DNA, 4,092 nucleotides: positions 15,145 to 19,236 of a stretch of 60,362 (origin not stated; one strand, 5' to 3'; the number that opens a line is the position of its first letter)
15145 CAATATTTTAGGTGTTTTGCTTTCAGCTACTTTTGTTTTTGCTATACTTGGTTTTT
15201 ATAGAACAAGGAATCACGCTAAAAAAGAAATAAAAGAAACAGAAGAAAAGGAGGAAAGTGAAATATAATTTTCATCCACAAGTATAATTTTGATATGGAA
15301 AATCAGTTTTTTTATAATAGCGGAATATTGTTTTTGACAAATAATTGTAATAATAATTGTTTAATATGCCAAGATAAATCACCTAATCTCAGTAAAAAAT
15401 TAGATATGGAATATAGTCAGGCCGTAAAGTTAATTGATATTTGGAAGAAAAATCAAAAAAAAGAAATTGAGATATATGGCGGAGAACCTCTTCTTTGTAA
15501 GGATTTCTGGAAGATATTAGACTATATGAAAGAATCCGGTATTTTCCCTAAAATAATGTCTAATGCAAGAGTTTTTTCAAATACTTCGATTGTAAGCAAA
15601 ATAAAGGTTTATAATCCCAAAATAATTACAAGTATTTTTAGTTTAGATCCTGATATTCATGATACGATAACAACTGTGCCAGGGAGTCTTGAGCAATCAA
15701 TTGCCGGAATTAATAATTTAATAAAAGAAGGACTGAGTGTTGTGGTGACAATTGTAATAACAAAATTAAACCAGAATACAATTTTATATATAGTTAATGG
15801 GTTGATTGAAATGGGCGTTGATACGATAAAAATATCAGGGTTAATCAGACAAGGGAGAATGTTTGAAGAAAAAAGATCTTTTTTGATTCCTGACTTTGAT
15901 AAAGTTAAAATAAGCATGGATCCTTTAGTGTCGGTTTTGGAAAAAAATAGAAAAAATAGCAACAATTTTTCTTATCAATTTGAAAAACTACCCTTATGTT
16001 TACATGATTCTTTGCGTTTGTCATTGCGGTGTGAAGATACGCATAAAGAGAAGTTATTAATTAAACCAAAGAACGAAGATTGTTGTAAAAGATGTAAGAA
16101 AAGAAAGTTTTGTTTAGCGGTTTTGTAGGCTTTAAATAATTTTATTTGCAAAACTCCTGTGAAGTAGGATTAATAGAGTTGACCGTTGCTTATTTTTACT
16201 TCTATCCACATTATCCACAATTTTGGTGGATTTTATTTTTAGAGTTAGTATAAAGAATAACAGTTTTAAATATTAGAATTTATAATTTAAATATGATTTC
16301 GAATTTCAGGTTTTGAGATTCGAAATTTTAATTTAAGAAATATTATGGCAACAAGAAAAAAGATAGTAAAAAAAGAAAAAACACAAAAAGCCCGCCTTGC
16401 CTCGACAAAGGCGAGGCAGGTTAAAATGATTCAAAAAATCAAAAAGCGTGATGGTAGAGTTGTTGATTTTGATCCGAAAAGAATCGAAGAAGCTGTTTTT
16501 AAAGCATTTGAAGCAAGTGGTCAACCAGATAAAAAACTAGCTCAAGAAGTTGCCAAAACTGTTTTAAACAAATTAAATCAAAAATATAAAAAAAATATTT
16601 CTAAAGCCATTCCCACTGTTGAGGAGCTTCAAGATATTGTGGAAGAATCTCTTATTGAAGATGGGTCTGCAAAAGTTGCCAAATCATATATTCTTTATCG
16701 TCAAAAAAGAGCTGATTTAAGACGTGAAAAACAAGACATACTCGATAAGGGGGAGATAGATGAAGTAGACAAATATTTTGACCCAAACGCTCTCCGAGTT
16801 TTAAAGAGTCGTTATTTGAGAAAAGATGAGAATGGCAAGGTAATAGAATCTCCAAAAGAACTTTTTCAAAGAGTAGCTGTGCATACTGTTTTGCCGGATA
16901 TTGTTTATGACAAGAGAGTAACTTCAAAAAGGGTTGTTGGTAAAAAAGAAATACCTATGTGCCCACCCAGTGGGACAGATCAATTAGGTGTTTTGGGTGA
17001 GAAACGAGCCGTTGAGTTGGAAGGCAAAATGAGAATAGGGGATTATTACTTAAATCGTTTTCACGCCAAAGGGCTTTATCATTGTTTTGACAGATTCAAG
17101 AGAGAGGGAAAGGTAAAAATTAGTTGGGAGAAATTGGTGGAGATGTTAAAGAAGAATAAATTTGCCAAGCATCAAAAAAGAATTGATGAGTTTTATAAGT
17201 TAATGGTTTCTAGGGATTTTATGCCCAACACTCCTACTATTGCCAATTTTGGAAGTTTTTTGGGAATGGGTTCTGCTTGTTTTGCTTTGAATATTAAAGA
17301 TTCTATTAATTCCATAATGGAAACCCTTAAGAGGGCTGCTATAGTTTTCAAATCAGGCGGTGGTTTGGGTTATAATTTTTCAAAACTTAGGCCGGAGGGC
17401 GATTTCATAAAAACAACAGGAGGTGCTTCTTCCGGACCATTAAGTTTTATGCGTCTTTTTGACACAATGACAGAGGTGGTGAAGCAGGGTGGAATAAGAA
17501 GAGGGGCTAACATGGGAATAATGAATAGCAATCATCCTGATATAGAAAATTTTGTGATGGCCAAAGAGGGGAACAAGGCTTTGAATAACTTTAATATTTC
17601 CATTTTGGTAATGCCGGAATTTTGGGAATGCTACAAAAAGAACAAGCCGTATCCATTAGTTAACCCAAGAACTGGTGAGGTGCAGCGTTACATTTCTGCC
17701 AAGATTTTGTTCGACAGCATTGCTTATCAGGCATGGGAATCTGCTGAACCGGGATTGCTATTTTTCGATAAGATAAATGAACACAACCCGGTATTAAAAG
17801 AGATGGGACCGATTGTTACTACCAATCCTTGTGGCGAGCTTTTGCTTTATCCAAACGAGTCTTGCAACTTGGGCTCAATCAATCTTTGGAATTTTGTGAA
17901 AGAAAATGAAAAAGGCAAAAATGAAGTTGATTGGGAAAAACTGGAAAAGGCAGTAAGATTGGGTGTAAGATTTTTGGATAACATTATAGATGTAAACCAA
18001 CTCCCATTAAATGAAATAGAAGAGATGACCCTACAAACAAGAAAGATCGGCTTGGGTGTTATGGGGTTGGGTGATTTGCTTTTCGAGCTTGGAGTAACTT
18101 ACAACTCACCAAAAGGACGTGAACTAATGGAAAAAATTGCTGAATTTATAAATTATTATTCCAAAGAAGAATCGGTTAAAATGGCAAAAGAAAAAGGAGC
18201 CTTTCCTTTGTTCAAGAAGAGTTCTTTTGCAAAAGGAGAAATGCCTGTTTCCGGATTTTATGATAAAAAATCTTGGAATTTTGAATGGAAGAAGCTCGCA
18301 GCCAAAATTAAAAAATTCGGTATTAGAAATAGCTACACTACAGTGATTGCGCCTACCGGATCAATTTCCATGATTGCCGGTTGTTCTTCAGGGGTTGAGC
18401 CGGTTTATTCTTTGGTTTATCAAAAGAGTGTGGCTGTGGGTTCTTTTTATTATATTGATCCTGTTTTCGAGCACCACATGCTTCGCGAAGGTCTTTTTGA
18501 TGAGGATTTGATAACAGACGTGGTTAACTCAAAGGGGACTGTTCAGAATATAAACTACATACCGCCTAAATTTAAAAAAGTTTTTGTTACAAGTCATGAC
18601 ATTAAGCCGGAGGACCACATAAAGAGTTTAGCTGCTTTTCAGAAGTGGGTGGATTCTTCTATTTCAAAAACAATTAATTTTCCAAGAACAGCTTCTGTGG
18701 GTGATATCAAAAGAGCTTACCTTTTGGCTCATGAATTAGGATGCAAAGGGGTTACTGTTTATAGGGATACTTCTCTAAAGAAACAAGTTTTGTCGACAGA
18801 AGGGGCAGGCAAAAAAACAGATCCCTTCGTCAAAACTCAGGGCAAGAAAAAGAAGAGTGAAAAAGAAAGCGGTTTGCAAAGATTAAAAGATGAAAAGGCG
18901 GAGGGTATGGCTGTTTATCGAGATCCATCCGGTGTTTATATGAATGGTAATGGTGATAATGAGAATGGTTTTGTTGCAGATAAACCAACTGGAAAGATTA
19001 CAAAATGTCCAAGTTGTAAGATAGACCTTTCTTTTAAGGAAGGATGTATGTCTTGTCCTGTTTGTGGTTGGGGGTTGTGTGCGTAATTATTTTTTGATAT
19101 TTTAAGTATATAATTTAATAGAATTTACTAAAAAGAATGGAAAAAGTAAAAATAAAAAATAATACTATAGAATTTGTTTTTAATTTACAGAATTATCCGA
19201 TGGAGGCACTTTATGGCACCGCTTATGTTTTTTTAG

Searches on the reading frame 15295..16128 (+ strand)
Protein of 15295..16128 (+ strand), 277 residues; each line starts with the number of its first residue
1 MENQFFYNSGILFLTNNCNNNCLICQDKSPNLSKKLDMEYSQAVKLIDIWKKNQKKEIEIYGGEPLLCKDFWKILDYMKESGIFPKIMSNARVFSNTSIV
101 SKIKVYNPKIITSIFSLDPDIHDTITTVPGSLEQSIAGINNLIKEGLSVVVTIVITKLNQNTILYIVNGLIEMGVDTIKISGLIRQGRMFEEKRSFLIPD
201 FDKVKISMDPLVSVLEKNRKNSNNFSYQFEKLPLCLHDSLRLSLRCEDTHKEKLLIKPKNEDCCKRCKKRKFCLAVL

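Call 4: search_protein_families(library=pfam, proteins=[window:15295-16128:+], max_evalue=0.01)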
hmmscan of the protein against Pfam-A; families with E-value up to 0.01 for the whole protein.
window:15295-16128:+ (277 aa): 2 families
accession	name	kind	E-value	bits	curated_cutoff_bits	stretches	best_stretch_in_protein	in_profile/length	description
PF04055.27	Radical_SAM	-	6.7e-15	56.1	29.5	1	14-159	3-155/166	Radical SAM superfamily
PF13353.11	Fer4_12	-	0.00028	21.7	22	1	14-88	11-87/137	4Fe-4S single cluster domain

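Call 5: search_protein_families(library=ncbifam, proteins=[window:15295-16128:+], max_evalue=0.01)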
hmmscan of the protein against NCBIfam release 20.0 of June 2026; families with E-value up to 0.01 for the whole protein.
window:15295-16128:+ (277 aa): 48 families (the best 25 are shown)
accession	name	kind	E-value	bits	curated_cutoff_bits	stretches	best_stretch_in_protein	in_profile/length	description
TIGR03977.1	rSAM_pair_HxsC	equivalog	2.4e-25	89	267.9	1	9-273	26-285/292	His-Xaa-Ser system radical SAM maturase HxsC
TIGR04051.1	rSAM_NirJ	equivalog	5.9e-18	65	515.45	1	12-192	6-185/354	heme d1 biosynthesis radical SAM protein NirJ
TIGR04545.1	rSAM_ahbD_hemeb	equivalog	1.6e-17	64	500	1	14-190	6-182/339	heme b synthase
TIGR04055.1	rSAM_NirJ2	equivalog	7e-17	61.9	500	1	15-194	7-185/326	putative heme d1 biosynthesis radical SAM protein NirJ2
NF038332.1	rSAM_rare_HxsC4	exception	7.5e-16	58.2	500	1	16-238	22-245/335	radical SAM protein HxsC4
TIGR04054.1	rSAM_NirJ1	equivalog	2.1e-15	56.2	650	1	14-188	42-215/387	putative heme d1 biosynthesis radical SAM protein NirJ1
TIGR02668.1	moaA_archaeal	equivalog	2.9e-15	56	325.25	1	13-229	15-230/303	GTP 3',8-cyclase MoaA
TIGR04546.1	rSAM_ahbC_deAc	equivalog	4e-15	55.5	650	1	14-188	45-218/390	12,18-didecarboxysiroheme deacetylase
TIGR04053.2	TIGR04053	equivalog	5.7e-15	55.4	395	1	14-192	14-195/366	TIGR04053 family radical SAM/SPASM domain-containing protein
TIGR04340.1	rSAM_ACGX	hypoth_equivalog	9.4e-15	54.7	400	1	12-182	7-181/341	radical SAM/SPASM domain protein, ACGX system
NF001199.0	PRK00164.2-1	equivalog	3.5e-14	52.7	231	1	14-170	18-175/308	GTP 3',8-cyclase MoaA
NF050035.1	rSAM_WgK_link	exception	7.9e-14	51.4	650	1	14-176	15-177/367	radical SAM/SPASM peptide maturase WgkB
TIGR04251.1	SCM_rSAM_ScmF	equivalog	1.1e-13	51.3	400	1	12-183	8-182/353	SynChlorMet cassette radical SAM/SPASM protein ScmF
TIGR03961.1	rSAM_PTO1314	hypoth_equivalog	5e-13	49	306.05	1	16-175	31-183/332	PTO1314 family radical SAM protein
TIGR03962.1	mycofact_rSAM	equivalog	7.5e-13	48.4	265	1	14-162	18-165/339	mycofactocin radical SAM maturase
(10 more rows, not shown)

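Call 45: search_protein_families(library=padloc, proteins=[window:15295-16128:+], max_evalue=0.001)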
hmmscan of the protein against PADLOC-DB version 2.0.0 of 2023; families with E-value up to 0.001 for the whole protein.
window:15295-16128:+ (277 aa): 3 families
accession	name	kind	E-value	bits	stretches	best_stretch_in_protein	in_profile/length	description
PDLC02903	pVip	-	1e-15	55.9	1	13-162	5-152/257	Viperins not associated with kinases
PDLC02904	pVip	-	1.1e-13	49.4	1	13-162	8-156/262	Viperins associated with kinases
PDLC02905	pVip-kinase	-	6.4e-06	23.7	1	13-122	187-299/474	Viperin-kinase fusion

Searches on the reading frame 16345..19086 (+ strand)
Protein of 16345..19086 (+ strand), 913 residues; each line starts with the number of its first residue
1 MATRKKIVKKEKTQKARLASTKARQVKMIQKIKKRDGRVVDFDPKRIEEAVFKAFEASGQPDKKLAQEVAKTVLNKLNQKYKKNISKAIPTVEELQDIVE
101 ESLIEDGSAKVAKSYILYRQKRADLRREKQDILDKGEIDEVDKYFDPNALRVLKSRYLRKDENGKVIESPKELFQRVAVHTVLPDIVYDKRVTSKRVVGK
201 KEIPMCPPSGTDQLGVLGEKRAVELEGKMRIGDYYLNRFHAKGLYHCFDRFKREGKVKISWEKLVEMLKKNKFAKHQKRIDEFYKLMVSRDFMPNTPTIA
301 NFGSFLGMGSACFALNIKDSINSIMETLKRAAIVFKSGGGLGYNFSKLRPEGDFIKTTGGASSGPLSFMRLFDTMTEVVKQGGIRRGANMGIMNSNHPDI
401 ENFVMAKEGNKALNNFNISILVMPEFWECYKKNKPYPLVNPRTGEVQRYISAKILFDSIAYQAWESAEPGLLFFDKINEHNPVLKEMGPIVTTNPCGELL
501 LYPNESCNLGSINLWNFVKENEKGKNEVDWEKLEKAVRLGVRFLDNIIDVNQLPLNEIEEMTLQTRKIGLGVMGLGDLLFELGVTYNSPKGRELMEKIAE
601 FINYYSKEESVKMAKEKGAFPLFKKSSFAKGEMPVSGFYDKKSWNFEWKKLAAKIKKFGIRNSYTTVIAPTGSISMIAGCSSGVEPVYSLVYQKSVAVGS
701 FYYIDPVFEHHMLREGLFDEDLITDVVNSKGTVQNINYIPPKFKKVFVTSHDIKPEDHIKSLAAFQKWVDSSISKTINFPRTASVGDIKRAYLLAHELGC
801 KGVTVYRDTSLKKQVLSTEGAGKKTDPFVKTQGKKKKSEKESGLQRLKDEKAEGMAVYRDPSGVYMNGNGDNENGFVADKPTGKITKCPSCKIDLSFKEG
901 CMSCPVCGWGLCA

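Call 30: search_protein_families(library=pfam, proteins=[window:16345-19086:+], max_evalue=0.001)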
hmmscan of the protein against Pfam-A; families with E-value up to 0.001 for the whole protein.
window:16345-19086:+ (913 aa): 4 families
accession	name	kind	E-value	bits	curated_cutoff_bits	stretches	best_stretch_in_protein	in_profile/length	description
PF02867.20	Ribonuc_red_lgC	-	1e-155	519.8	23.9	1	310-806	1-523/523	Ribonucleotide reductase, barrel domain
PF03477.21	ATP-cone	-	5.4e-22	78.6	25.8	1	31-123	2-87/88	ATP cone domain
PF00317.26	Ribonuc_red_lgN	-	3e-17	62.9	28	1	145-304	3-74/77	Ribonucleotide reductase, all-alpha domain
PF22077.1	C2c1_Nuc-II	-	0.00069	20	27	0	816-869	50-103/128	CRISPR-associated endonuclease C2c1 Nuc-II domain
